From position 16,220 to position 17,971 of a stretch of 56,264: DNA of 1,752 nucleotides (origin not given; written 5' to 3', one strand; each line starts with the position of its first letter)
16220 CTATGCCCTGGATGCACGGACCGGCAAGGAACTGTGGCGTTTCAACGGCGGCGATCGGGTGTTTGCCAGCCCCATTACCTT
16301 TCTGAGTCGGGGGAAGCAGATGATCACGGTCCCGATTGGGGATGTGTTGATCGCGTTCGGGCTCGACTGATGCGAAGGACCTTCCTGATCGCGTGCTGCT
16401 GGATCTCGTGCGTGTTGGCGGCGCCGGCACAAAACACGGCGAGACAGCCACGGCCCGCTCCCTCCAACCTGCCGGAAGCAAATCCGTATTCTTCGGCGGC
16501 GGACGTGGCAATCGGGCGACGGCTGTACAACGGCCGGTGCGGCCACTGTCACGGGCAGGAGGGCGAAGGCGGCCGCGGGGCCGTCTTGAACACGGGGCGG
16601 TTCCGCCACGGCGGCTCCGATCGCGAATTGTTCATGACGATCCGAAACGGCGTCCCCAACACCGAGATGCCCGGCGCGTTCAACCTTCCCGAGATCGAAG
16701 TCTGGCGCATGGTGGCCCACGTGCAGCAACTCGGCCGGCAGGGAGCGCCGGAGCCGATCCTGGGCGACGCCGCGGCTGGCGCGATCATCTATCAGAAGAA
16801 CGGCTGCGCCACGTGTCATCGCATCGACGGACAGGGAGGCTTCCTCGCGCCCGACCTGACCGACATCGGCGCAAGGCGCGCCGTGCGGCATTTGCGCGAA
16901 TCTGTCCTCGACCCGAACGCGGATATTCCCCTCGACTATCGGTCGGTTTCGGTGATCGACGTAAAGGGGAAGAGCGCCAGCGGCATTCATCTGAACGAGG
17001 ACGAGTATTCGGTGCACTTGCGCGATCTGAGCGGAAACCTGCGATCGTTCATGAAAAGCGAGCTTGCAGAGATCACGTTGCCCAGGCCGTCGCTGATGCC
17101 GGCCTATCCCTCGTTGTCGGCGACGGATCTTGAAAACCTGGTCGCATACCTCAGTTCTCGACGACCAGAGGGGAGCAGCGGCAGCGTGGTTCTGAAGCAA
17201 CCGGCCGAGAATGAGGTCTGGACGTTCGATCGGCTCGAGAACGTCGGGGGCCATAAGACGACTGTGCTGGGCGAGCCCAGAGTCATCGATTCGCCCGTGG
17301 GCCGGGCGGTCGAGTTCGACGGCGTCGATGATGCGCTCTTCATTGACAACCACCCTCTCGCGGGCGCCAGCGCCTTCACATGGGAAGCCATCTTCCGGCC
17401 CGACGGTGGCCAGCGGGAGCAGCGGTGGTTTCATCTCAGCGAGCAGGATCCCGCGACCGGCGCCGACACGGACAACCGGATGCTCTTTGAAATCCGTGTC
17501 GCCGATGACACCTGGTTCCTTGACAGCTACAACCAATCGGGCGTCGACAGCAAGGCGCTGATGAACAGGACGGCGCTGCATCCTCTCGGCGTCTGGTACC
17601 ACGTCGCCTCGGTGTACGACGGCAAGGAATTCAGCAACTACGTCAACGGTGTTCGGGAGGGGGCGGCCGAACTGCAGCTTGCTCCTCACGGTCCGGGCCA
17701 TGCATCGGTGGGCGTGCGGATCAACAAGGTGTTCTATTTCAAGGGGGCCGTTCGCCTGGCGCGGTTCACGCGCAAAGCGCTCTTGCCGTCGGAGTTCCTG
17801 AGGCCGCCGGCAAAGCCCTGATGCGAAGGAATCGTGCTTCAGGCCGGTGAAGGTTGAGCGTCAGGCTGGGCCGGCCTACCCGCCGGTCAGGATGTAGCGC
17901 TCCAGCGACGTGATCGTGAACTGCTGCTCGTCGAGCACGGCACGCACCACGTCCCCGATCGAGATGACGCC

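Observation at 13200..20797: Cluster of exported enzymes that together would form a periplasmic oxidative (non-phosphorylative) sugar-acid pathway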

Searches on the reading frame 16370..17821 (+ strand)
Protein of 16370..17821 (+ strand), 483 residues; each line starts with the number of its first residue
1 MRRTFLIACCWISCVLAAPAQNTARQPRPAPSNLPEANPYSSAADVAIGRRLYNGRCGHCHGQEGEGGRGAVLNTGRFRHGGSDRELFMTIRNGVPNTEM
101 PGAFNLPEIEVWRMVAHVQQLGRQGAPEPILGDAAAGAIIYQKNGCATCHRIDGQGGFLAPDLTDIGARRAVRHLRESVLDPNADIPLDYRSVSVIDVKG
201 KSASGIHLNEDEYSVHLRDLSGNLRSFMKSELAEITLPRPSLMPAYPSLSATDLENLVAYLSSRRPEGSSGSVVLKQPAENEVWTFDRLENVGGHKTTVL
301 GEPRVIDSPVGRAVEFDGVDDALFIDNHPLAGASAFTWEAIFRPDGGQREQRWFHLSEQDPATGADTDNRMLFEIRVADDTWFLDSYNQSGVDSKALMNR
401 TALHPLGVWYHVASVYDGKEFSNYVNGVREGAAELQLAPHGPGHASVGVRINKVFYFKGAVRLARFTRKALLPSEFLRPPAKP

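Call 3: search_protein_families(library=pfam, proteins=[window:16370-17821:+], max_evalue=0.001)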
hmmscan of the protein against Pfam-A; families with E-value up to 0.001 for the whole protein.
window:16370-17821:+ (483 aa): 3 families
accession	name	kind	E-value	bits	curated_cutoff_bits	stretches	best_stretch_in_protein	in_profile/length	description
PF13442.11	Cytochrome_CBB3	-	3.9e-18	66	27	1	45-118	2-68/68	Cytochrome C oxidase, cbb3-type, subunit III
PF00034.26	Cytochrom_C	-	1.7e-16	61.7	21.3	1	134-184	1-51/90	Cytochrome c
PF13385.13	Laminin_G_3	-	1e-14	55.3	27.6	1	317-475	1-149/151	Concanavalin A-like lectin/glucanases superfamily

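Call 4: search_protein_families(library=ncbifam, proteins=[window:16370-17821:+], max_evalue=0.001)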
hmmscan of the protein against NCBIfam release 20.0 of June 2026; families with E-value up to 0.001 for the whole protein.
window:16370-17821:+ (483 aa): 10 families
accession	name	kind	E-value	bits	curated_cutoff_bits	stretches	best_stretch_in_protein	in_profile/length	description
TIGR02603.1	CxxCH_TIGR02603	domain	4.1e-26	91.6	68.15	1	132-263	1-133/134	putative heme-binding domain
TIGR00782.1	ccoP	equivalog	5.5e-13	48.9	179.95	1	38-165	99-235/285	cytochrome-c oxidase, cbb3-type subunit III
NF011054.0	PRK14486.1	equivalog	9.9e-13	48.2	447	1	33-120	201-289/294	putative bifunctional cbb3-type cytochrome c oxidase subunit II/cytochrome c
NF050122.1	bc1_QcrC_actin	exception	3.2e-09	36.5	200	0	39-69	35-64/253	cytochrome bc1 complex diheme cytochrome c subunit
NF045774.1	cytochro_C551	exception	6.2e-09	35.8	118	0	1-94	1-85/110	cytochrome c551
TIGR04494.1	c550_PedF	equivalog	9.8e-09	35.2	122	0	33-68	36-73/133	cytochrome c-550 PedF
NF045773.1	cytochro_C550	exception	1.1e-07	31.8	125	0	48-105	51-104/118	cytochrome c550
NF040971.1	cytc_ExtS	equivalog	1.7e-06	27.5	100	0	135-187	79-131/262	selenite/tellurite reduction operon c-type cytochrome lipoprotein ExtS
TIGR04485.1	thiosulf_SoxX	equivalog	8.3e-06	26.4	61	1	144-188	3-51/78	sulfur oxidation c-type cytochrome SoxX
TIGR03872.1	cytochrome_MoxG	equivalog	2.8e-05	24.2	147.8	1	38-122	35-122/133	cytochrome c(L), periplasmic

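Call 23: search_solved_structures(query=window:16370-17821:+, show_alignments=1, max_evalue=0.01)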
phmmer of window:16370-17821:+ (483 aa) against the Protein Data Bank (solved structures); distinct sequences matched with E-value up to 0.01: 18.
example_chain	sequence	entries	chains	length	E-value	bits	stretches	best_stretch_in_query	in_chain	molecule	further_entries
7zs0_A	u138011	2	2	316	4.1e-11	45.5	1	145-246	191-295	Hypothetical (Diheme) protein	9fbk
7zs1_A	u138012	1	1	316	1.9e-10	43.3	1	145-245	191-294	Hypothetical (Diheme) protein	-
7zs2_A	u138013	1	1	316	2.3e-10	43.1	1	145-242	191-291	Hypothetical (Diheme) protein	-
8smr_G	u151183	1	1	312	1.4e-09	40.5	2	45-168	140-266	Cbb3-type cytochrome c oxidase subunit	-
8snh_G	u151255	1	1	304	8.9e-08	34.5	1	38-102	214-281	Cbb3-type cytochrome c oxidase subunit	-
3mk7_C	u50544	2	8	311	1.7e-07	33.6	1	21-123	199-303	Cytochrome c oxidase, cbb3-type, subunit P | Cbb3-type cytochrome c oxidase subunit CcoP1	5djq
6xkx_p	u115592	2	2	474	8e-06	28.1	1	49-165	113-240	Cbb3-type cytochrome c oxidase subunit CcoP,Cytochrome c-type cyt cy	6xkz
9g83_v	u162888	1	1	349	6e-05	25.2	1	35-166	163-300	Cbb3-type cytochrome c oxidase subunit CcoP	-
6h5l_B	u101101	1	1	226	0.00016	23.8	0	45-121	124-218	Conserved hypothetical cytochrome protein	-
6xkw_p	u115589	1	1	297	0.00052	22.1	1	49-165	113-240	Cbb3-type cytochrome c oxidase subunit CcoP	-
3o0r_C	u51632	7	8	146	0.0012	20.9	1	134-171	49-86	Nitric oxide reductase subunit C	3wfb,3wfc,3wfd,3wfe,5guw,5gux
1mg2_D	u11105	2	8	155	0.0018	20.3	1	49-121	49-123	CYTOCHROME C-L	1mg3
2gc4_D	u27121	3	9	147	0.0018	20.3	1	49-121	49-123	Cytochrome c-L | CYTOCHROME C551I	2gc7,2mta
7c90_A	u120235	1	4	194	0.0026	19.8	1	46-120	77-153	Cytochrome c, mono-and diheme variant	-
2d0w_A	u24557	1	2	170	0.003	19.6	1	37-122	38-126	cytochrome cL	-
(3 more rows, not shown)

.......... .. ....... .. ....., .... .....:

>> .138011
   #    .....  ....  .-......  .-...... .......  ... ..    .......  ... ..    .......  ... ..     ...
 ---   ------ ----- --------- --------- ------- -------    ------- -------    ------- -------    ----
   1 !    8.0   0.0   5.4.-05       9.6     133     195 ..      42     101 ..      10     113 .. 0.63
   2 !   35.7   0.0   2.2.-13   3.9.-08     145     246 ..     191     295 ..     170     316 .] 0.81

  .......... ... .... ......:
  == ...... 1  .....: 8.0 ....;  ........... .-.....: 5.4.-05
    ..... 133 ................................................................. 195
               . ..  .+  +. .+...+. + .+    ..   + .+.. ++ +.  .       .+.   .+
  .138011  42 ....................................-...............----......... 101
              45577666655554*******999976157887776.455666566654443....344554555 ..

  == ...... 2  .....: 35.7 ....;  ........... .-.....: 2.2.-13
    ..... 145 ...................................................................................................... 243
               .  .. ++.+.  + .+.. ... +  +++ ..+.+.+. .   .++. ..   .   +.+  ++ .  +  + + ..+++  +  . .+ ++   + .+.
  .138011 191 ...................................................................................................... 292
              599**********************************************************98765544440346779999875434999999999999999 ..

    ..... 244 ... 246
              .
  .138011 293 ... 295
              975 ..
